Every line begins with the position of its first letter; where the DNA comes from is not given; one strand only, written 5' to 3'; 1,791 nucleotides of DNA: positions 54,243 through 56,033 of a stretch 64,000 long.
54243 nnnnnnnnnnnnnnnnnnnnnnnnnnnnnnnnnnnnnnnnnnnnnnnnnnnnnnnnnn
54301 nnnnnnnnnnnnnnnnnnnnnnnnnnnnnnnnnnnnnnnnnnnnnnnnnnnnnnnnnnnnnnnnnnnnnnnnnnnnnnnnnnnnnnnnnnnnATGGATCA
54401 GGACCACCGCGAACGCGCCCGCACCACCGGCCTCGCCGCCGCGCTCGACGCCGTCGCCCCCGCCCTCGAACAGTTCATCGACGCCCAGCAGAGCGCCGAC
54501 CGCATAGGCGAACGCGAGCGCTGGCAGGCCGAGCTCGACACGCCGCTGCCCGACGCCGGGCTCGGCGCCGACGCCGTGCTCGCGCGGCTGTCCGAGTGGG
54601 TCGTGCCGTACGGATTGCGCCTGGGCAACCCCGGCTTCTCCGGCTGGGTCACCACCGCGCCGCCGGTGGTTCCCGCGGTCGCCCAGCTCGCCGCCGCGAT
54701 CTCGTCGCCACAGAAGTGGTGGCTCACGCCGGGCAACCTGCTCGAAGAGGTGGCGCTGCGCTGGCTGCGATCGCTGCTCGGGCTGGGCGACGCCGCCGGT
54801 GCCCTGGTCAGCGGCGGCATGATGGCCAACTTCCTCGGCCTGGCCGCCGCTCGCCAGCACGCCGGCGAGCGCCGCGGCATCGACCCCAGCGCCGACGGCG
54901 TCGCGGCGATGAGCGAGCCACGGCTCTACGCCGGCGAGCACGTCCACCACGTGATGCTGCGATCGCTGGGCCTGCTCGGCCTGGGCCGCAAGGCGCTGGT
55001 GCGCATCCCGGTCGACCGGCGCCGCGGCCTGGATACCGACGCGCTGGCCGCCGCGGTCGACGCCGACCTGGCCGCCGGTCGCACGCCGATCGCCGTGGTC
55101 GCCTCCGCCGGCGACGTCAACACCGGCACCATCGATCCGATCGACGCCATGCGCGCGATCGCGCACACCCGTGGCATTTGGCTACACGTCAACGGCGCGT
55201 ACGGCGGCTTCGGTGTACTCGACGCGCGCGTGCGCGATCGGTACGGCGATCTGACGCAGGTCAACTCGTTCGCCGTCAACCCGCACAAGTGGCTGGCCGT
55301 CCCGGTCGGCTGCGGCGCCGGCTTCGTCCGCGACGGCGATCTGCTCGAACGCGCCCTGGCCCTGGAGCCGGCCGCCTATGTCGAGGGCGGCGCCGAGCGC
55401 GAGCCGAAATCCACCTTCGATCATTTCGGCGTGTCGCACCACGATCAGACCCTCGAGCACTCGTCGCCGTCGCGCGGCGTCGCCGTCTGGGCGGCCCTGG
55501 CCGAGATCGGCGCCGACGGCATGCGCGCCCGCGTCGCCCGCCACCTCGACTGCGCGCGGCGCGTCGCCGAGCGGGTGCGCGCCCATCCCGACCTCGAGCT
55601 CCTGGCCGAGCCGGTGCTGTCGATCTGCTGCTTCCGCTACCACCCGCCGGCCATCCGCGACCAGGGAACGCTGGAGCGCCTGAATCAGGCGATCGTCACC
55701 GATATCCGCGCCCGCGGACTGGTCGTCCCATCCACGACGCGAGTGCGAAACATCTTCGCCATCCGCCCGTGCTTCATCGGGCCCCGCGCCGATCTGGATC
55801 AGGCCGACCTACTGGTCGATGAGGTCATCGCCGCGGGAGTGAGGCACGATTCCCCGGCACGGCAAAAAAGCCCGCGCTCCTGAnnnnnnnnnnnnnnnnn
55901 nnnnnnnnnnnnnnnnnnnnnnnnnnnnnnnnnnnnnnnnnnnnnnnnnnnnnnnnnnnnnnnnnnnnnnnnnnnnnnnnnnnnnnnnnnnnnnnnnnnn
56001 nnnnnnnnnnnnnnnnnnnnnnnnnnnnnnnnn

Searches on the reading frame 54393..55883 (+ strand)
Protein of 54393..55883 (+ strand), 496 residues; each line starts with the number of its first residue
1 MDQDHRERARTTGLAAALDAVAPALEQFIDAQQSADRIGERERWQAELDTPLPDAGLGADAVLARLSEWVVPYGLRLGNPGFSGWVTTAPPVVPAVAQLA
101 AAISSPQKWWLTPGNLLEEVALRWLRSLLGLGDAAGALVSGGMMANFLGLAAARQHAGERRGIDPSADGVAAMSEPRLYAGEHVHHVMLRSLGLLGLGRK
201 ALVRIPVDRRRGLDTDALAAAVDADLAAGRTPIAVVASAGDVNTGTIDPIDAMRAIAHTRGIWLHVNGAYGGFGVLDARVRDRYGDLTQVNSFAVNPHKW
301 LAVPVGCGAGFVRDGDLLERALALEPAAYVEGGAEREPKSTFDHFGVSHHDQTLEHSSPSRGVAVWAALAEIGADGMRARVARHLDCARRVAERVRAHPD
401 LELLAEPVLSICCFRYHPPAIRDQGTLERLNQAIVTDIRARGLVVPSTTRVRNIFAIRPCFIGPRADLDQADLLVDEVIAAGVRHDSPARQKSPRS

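Call 53: search_protein_families(library=pfam, proteins=[window:54393-55883:+], max_evalue=0.00001)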
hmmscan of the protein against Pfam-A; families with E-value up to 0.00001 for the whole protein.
window:54393-55883:+ (496 aa): 1 family
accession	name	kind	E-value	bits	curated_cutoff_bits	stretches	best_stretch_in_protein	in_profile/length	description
PF00282.25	Pyridoxal_deC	-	5.2e-38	131.2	27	1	116-416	79-374/375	Pyridoxal-dependent decarboxylase conserved domain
